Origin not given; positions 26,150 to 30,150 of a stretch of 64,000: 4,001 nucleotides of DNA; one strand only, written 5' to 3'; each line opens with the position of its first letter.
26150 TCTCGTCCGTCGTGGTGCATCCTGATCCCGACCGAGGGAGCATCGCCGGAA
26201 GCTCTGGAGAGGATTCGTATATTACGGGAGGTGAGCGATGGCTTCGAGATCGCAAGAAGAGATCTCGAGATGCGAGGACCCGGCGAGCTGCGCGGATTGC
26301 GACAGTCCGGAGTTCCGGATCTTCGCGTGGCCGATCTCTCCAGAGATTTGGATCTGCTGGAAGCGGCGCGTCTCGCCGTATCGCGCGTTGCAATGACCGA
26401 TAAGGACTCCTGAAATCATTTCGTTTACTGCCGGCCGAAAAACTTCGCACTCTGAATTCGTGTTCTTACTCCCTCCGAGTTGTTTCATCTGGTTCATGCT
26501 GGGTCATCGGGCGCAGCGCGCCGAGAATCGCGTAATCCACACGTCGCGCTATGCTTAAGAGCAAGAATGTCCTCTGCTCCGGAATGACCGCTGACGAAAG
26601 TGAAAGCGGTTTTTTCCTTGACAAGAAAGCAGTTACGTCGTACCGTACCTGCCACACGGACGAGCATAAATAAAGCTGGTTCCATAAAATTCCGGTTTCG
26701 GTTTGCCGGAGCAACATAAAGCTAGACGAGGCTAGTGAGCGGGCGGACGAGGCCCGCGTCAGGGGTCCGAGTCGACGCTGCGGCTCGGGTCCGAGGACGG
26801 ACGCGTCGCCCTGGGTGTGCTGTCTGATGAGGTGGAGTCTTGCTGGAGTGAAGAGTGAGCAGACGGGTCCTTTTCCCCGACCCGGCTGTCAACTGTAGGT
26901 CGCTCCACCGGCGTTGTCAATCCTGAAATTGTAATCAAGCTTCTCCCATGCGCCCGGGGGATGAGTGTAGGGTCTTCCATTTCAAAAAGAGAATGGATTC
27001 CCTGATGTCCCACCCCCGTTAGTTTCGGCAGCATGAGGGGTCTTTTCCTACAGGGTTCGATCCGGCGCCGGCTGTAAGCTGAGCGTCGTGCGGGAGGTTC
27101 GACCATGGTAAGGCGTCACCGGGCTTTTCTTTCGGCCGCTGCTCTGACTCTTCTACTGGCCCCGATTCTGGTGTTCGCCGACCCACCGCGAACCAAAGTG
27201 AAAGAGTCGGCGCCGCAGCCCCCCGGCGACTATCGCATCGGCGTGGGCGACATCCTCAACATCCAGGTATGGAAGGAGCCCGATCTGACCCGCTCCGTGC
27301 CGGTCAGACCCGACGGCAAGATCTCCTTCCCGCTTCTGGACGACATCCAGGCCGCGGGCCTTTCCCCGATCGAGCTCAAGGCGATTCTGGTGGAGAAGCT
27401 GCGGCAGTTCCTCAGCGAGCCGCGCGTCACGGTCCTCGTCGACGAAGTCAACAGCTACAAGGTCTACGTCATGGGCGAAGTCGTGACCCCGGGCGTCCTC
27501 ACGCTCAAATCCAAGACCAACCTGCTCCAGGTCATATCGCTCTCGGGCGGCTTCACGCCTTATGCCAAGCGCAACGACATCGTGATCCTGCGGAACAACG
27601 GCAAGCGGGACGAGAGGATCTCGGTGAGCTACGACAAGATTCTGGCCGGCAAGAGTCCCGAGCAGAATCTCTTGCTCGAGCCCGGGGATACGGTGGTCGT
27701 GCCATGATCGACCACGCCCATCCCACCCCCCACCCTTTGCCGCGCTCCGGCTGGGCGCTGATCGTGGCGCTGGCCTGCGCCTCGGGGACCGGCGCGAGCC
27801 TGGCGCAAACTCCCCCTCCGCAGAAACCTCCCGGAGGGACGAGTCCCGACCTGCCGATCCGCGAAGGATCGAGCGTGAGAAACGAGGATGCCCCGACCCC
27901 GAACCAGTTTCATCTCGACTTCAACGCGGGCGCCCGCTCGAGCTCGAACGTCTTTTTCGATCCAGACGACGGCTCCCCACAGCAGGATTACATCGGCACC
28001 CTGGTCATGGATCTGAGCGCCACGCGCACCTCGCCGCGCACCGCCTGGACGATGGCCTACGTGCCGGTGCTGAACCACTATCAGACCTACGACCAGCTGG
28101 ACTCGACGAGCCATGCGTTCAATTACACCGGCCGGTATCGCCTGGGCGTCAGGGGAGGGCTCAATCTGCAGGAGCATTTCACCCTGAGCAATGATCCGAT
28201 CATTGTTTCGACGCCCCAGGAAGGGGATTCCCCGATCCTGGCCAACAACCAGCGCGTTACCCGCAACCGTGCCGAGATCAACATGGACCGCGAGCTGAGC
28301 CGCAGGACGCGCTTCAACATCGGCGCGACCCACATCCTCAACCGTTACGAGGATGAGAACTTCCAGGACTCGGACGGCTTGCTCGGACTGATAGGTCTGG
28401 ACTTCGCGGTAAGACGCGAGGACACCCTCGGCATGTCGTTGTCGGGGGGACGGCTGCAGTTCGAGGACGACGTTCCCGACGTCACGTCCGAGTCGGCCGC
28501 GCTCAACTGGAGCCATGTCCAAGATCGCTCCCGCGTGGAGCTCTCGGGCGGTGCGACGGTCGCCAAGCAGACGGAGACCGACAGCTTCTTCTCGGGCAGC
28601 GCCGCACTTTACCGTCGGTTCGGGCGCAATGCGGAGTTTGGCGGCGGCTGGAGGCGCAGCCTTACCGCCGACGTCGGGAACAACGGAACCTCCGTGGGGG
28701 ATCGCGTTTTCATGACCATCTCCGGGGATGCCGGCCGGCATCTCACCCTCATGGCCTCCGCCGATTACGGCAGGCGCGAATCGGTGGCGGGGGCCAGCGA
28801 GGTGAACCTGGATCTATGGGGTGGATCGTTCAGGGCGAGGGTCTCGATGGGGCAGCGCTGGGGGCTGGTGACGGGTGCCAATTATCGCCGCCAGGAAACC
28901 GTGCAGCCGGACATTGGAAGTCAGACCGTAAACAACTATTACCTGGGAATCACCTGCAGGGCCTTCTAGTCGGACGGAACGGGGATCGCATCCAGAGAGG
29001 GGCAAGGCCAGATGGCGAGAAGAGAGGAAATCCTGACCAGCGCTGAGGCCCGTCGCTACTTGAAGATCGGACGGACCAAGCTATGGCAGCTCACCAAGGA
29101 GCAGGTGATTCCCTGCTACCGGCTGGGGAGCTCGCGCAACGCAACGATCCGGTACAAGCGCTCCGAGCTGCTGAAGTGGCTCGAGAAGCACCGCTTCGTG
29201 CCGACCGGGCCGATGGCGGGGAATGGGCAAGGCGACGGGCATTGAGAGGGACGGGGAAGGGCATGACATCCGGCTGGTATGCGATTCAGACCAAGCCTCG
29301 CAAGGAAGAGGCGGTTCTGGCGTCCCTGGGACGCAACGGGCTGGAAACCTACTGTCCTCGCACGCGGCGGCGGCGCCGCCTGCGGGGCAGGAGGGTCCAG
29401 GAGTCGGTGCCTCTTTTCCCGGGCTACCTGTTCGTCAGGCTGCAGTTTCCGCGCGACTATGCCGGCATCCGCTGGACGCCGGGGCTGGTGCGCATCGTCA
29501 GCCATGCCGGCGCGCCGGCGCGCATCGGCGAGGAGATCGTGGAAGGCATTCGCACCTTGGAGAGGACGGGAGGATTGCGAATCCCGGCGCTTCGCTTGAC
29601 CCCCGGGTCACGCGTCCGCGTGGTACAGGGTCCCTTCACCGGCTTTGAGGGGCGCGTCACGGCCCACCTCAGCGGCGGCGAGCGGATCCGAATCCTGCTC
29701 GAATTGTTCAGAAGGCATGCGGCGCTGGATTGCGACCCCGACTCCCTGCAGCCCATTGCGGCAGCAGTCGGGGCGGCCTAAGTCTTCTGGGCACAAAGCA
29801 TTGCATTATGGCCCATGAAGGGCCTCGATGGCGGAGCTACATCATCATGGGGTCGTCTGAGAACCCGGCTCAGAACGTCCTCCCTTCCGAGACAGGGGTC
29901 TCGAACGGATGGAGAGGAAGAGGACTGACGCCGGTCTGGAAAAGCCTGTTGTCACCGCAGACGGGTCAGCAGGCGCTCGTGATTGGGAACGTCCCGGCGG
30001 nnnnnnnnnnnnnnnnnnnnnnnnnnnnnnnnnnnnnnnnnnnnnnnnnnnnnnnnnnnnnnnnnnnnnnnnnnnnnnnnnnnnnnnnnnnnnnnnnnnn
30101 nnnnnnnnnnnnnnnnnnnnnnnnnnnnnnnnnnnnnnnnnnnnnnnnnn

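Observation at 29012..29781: Locus-embedded NusG paralog with an Xis-like HTH partner: a dedicated processive antitermination module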

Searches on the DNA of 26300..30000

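Call 38: search_rna_families(source=window, start=26300, end=30000, threshold=evalue, max_evalue=5)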
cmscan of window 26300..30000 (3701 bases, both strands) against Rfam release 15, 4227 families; matches with E-value up to 5: 2.
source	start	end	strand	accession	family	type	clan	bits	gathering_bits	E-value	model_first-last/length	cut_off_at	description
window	29343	29399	+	RF03600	MIR3627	Gene; miRNA;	-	17.8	64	3.1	1-89/89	no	MIR3627 microRNA precursor family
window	29088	29195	+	RF03041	poplar-1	Gene; sRNA;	-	17.2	110.5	1.1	1-141/141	no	poplar-1 RNA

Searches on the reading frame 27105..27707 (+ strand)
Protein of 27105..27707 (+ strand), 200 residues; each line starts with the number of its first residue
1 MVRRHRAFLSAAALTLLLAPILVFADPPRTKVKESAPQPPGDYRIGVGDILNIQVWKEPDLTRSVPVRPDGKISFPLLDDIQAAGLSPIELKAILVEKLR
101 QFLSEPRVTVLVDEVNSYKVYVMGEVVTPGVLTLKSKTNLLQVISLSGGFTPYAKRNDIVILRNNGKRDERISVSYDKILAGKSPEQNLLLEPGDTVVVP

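Call 7: search_protein_families(library=pfam, proteins=[window:27105-27707:+], max_evalue=0.01)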
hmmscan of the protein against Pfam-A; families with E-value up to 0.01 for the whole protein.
window:27105-27707:+ (200 aa): 3 families
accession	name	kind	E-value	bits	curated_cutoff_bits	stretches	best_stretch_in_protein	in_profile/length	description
PF02563.21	Poly_export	-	1.9e-25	89.3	28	1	38-112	2-76/77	Polysaccharide biosynthesis/export protein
PF10531.15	SLBB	-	5.2e-11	42.6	27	1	119-167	1-50/55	SLBB domain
PF22461.2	SLBB_2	-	9.4e-11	42.1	27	1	119-199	2-79/79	SLBB domain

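Call 8: search_protein_families(library=ncbifam, proteins=[window:27105-27707:+], max_evalue=0.01)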
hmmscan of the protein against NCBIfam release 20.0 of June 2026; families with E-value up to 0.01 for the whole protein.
window:27105-27707:+ (200 aa): 4 families
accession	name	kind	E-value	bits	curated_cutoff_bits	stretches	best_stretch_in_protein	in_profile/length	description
TIGR03027.2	pepcterm_export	equivalog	3e-46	157.2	180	1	42-200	2-165/169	XrtA/PEP-CTERM system exopolysaccharide export protein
NF041843.1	EpsY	equivalog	1.3e-41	142.2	320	1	32-199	42-210/211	exopolysaccharide export protein EpsY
TIGR03028.1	EpsE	equivalog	2.2e-26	92.6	262.65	1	42-199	1-159/239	polysaccharide export protein EpsE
NF011658.0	PRK15078.1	subfamily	3.4e-22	78.7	333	1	42-200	84-250/380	polysaccharide export protein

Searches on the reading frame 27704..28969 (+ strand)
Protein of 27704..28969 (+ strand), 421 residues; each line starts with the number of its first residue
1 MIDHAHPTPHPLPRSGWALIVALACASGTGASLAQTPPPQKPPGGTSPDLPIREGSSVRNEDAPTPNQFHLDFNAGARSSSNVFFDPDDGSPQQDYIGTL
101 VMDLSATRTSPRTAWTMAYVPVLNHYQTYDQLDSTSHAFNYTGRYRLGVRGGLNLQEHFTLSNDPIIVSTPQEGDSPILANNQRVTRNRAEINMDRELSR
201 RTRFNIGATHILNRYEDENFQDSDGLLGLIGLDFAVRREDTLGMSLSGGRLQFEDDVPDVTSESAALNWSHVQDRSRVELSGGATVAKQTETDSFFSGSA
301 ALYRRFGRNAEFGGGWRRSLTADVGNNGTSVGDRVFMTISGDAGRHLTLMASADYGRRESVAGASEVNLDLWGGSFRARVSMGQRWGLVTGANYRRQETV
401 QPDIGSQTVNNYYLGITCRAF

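Call 7: search_protein_families(library=pfam, proteins=[window:27704-28969:+], max_evalue=0.01)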
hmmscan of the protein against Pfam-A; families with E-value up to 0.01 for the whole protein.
window:27704-28969:+ (421 aa): 0 families

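Call 8: search_protein_families(library=ncbifam, proteins=[window:27704-28969:+], max_evalue=0.01)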
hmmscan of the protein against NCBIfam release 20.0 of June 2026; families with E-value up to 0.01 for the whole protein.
window:27704-28969:+ (421 aa): 2 families
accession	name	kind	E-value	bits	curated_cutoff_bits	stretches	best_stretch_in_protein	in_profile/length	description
TIGR03016.1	pepcterm_hypo_1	hypoth_equivalog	3.5e-05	23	90.85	0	82-223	19-157/477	TIGR03016 family PEP-CTERM system-associated outer membrane protein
TIGR03014.2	EpsL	equivalog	0.00019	20.6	275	1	69-258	18-205/385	XrtB/PEP-CTERM-associated polysaccharide biosynthesis outer membrane protein EpsL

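Call 77: search_protein_families(library=pfam, proteins=[window:27704-28969:+], max_evalue=10)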
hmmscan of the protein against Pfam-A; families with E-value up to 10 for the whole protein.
window:27704-28969:+ (421 aa): 1 family
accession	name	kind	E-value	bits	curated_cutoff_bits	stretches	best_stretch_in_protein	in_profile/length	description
PF20301.3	pNTSase1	-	0.1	12.9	25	1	209-269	37-94/161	Predicted novel nucleotide synthetase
